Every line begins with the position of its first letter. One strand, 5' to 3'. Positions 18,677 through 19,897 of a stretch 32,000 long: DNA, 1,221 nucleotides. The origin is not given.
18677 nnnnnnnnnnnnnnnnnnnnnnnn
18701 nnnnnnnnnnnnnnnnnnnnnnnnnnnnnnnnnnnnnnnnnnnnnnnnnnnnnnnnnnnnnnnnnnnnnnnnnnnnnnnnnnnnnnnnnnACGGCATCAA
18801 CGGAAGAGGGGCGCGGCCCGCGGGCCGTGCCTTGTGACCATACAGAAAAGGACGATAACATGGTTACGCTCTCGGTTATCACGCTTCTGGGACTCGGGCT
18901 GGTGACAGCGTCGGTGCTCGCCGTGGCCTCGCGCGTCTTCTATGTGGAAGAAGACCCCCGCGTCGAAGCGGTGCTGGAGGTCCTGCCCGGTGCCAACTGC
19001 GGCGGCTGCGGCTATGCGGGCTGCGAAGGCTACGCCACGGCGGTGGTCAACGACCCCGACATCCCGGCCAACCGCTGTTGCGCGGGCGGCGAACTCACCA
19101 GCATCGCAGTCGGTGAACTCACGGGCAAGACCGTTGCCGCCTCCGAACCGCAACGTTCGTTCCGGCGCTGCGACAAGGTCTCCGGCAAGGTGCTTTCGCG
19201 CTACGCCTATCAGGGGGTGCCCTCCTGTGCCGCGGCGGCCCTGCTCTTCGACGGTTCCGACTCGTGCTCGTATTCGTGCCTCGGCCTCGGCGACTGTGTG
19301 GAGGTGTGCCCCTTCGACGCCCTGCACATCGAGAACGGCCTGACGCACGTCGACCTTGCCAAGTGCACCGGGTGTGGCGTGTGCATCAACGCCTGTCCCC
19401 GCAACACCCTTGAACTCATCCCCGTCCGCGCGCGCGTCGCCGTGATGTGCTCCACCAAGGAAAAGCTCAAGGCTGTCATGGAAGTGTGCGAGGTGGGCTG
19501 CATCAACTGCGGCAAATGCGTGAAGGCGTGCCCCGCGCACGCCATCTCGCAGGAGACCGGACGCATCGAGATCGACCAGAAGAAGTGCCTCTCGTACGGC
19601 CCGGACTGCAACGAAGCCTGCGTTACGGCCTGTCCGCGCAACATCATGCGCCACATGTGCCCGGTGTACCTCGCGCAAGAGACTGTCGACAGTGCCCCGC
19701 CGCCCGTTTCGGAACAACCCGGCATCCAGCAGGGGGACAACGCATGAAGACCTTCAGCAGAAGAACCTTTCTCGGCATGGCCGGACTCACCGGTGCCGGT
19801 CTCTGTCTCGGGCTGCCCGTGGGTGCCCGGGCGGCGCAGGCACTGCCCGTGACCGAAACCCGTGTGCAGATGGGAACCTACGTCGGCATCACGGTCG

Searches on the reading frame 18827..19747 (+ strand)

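Call 103: search_protein_families(library=pfam, proteins=[window:18827-19747:+], max_evalue=0.00001)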
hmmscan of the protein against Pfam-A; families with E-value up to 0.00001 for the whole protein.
window:18827-19747:+ (306 aa): 10 families
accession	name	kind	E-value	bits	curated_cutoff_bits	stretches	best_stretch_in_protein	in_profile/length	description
PF00037.32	Fer4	-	1.9e-15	56.3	21.1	1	175-195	3-23/24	4Fe-4S binding domain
PF12837.12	Fer4_6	-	5.3e-14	51.8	25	0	174-193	3-22/24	4Fe-4S binding domain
PF12838.12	Fer4_7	-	2.4e-13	50.7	27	2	179-239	1-52/52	4Fe-4S dicluster domain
PF13237.11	Fer4_10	-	4.7e-12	46.1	25.5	1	150-191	8-53/53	4Fe-4S dicluster domain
PF13187.11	Fer4_9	-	3.8e-10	40.1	27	1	225-273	2-51/52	4Fe-4S dicluster domain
PF04060.18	FeS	-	6.1e-09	35.9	23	1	53-84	1-31/33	Putative Fe-S cluster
PF13484.11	Fer4_16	-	1.1e-08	36.2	30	1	225-260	2-35/66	4Fe-4S double cluster binding domain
PF12797.12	Fer4_2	-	1.2e-08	34.8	24.5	0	174-191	4-21/22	4Fe-4S binding domain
PF14697.11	Fer4_21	-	1.8e-07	31.6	35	1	150-195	7-57/59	4Fe-4S dicluster domain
PF25160.1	LdpA_Fe-S-bd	-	1.8e-06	28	27.6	0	157-196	9-44/49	LdpA Fe-S cluster-binding domain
